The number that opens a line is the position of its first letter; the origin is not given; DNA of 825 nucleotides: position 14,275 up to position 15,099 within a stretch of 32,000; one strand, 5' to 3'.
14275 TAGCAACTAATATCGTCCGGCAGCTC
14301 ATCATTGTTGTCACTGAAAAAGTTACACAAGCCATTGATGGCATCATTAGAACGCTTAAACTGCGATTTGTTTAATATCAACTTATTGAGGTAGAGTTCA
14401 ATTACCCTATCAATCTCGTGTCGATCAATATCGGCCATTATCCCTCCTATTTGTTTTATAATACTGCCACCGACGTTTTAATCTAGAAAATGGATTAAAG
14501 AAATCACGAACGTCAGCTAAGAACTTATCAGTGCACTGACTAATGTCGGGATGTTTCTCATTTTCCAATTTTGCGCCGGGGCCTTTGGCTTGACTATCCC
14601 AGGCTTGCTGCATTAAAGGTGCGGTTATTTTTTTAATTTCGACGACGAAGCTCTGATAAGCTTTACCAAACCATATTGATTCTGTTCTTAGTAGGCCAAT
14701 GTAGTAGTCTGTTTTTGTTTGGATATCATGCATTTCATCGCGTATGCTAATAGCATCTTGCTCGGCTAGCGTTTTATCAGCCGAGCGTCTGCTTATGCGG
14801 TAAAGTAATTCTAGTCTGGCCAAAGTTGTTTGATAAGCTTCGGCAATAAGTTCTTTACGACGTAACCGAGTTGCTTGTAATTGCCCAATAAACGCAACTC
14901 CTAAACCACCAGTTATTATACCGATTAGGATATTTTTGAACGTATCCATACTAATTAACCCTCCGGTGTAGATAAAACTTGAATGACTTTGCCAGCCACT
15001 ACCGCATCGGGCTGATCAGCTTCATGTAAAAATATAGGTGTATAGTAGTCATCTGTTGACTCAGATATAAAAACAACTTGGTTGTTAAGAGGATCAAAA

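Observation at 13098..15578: LexA-like repressor + single-TM protein + SMODS/CD-NTase-like enzyme: a compact, possibly damage-gated CBASS-like operon with no recognisable effector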

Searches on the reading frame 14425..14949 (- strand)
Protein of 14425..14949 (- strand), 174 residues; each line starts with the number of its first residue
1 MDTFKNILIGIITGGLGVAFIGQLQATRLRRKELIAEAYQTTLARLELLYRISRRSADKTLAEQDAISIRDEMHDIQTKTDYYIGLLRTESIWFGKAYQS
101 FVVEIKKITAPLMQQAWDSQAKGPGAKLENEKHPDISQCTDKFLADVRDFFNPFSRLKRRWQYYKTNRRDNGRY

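Call 3: search_protein_families(library=pfam, proteins=[window:14425-14949:-], max_evalue=1)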
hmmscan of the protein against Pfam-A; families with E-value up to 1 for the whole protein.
window:14425-14949:- (174 aa): 0 families

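Call 4: search_protein_families(library=padloc, proteins=[window:14425-14949:-], max_evalue=1)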
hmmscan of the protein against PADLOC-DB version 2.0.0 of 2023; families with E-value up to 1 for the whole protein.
window:14425-14949:- (174 aa): 2 families
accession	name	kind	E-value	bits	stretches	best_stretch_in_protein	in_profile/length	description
PDLC00666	Effector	-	4.1e-11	41.1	1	21-120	41-137/174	1TM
PDLC00665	Effector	-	1.1e-06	26.8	1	21-137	31-143/178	1TM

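Call 53: search_protein_families(library=ncbifam, proteins=[window:14425-14949:-], max_evalue=0.01)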
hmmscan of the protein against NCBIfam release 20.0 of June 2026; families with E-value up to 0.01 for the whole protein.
window:14425-14949:- (174 aa): 0 families

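Call 60: find_homologous_proteins(query=window:14425-14949:-, max_evalue=0.001)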
Query window:14425-14949:- (174 aa): 4 proteins with E <= 0.001 among 90 candidates.
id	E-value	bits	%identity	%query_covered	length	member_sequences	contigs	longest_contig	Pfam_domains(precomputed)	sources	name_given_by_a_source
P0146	5.1e-111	386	100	100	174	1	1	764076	-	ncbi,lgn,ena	-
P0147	7.2e-66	239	100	67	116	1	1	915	-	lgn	-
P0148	4.6e-63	230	62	96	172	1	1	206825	-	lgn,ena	-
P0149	7.9e-57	210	62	89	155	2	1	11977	-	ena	-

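Call 66: predict_structure(alignment_id=A3)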
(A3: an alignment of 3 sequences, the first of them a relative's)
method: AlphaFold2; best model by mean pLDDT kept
length: 174 residues; sequences in the alignment: 3
mean_pLDDT: 73.0   pTM: 0.63
mean pLDDT of the five models: 73.0, 70.5, 67.5, 67.3, 63.9
residues with pLDDT >= 90: 16; 70-90: 100; 50-70: 30; < 50: 28
segments of 3 or more residues with pLDDT < 50: 1-6, 8-10, 12-24, 169-174
pLDDT, mean of each block of 10 residues (from residue 1): 45 39 55 83 85 79 85 92 87 85 88 82 64 76 81 70 59 39
secondary structure, 60 per line:
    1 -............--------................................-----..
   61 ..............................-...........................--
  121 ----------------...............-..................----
elements in order: H2-13 H22-53 H59-90 H92-118 H137-151 H153-170

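Call 69: search_protein_representatives(protein=window:14425-14949:-)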
Query: 174 residues. Proteins with E-value up to 0.001 (for the whole library): 170; up to 1e-10: 57; up to 1e-30: 2. The best 150 are listed.
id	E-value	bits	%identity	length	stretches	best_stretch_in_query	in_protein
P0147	2.3e-66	239.2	100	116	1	1-116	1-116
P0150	2.1e-37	145.0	45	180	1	6-157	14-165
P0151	2.0e-26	109.3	45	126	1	48-157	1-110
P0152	2.0e-23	99.5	41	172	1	8-152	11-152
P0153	2.6e-23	99.1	42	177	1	15-164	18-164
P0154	6.2e-22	94.6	38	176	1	6-163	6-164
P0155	6.6e-22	94.6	39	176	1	7-152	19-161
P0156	2.3e-21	92.8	36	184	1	7-167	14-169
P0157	4.4e-20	88.6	36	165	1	9-152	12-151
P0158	4.5e-19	85.3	40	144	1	34-161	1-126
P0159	3.2e-18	82.6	37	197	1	11-170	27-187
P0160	5.5e-18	81.8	43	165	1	22-120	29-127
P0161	1.2e-17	80.8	41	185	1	25-152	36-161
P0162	1.6e-17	80.3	35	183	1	9-154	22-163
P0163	2.4e-17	79.7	36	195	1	28-152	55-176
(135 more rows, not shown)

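Call 70: fold_search(model_id=the predicted structure, library=pdb)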
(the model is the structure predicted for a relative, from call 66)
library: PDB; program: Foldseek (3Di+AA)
matches with E <= 10: 50; with E <= 0.001: 0
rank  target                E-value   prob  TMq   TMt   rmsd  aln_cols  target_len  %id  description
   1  7shn_A                1.8e+00  0.08  0.24  0.09  27.0       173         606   17  Cryo-EM structure of oleoyl-CoA-bound human peroxisomal fatty acid transporter ABCD1 (released 2021-11-03)
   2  6egc                  2.1e+00  0.13  0.28  0.31  12.7       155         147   14  Single-chain version of 2L4HC2_23 (PDB 5J0K) (released 2019-05-29)
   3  9fqr_D6               2.1e+00  0.10  0.29  0.22  29.2       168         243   12  96-nm repeat of axonemal doublet microtubules from bovine sperm (released 2025-03-26)
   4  6zsj_D                2.6e+00  0.06  0.20  0.25  25.1       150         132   16  The mechanism of activation of the actin binding protein EHBP1 by Rab8 family members. (released 2020-09-02)
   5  1t01_A                3.3e+00  0.12  0.31  0.24   8.4       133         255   13  Vinculin complexed with the VBS1 helix from talin (released 2004-08-24)
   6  8b6l_O                3.3e+00  0.12  0.32  0.13  11.8       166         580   13  Subtomogram average of the human Sec61-TRAP-OSTA-translocon (released 2022-12-07)
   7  7cbc_B                3.3e+00  0.08  0.30  0.19  14.5       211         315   12  Crystal structure of a de novo designed switch protein caging a hemagglutinin binder (released 2020-12-23)
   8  7cr0_A                3.3e+00  0.08  0.27  0.21  15.2       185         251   13  human KCNQ2 in apo state (released 2020-09-16)
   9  7eyd_P8               3.3e+00  0.06  0.21  0.22  15.5       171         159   15  Cryo-EM structure of cyanobacterial phycobilisome from Anabaena sp. PCC 7120 (released 2021-10-06)
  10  7shn_B                3.3e+00  0.06  0.24  0.09  27.0       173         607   17  Cryo-EM structure of oleoyl-CoA-bound human peroxisomal fatty acid transporter ABCD1 (released 2021-11-03)
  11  1zw2_A                3.4e+00  0.14  0.35  0.26   9.5       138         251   13  Vinculin Head (0-258) in Complex with the Talin Rod residues 2345-2369 (released 2005-09-20)
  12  5yhl_A                3.4e+00  0.12  0.29  0.20   8.7       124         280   14  Crystal structure of the human prostaglandin E receptor EP4 in complex with Fab and an antagonist Br-derivative (released 2018-12-05)
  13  6d00_1                4.1e+00  0.04  0.22  0.07  22.6       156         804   11  Calcarisporiella thermophila Hsp104 (released 2019-04-03)
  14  2rd3_D                4.5e+00  0.06  0.27  0.22  15.9       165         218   16  Crystal structure of TenA homologue (HP1287) from Helicobacter pylori (released 2008-09-30)
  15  9njf_Y                4.8e+00  0.16  0.25  0.09   5.2        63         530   19  E. coli pre-elongation complex without an A-site tRNA with EQ2-YbiT in Non-hydrolytic 1/PtIM(a) conformation (released 2025-04-02)
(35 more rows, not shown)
